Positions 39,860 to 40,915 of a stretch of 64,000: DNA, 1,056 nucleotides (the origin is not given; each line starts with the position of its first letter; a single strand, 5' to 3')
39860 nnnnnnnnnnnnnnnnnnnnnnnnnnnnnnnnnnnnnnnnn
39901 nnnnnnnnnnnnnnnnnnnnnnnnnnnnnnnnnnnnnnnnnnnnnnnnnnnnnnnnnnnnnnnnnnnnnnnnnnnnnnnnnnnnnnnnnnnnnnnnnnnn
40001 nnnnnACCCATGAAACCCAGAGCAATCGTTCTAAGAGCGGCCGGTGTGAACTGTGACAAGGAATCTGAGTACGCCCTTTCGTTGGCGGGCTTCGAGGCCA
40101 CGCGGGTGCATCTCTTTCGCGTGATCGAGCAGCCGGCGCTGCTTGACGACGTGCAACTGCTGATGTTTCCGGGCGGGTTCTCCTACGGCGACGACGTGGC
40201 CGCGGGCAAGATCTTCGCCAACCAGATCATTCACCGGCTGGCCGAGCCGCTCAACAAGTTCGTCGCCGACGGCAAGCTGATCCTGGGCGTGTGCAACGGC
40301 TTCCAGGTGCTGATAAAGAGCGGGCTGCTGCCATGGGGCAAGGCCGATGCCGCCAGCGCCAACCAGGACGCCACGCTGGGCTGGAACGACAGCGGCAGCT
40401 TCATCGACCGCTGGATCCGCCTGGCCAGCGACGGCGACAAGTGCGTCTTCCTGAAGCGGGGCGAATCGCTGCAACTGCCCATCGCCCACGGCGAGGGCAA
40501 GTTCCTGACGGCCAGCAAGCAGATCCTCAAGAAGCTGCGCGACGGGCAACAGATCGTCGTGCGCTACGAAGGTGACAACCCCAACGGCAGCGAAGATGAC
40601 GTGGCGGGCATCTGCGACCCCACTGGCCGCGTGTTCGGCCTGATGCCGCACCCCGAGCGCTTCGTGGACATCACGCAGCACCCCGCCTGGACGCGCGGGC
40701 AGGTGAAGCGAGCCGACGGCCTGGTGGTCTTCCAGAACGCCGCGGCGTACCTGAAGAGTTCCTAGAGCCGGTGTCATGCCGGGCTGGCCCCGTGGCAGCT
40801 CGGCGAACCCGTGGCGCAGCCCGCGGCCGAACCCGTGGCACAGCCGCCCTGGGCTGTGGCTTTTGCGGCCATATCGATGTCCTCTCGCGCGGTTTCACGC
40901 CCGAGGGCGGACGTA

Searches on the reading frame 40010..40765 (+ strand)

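Call 10: search_protein_families(library=pfam, proteins=[window:40010-40765:+])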
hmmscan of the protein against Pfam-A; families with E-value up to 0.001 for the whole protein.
window:40010-40765:+ (251 aa): 2 families
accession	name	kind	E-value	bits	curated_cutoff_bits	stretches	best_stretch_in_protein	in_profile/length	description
PF13507.12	GATase_5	-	4.3e-74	249.3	27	1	2-247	1-259/260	CobB/CobQ-like glutamine amidotransferase domain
PF07685.20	GATase_3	-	4.1e-05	23.7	27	1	38-104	29-91/196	CobB/CobQ-like glutamine amidotransferase domain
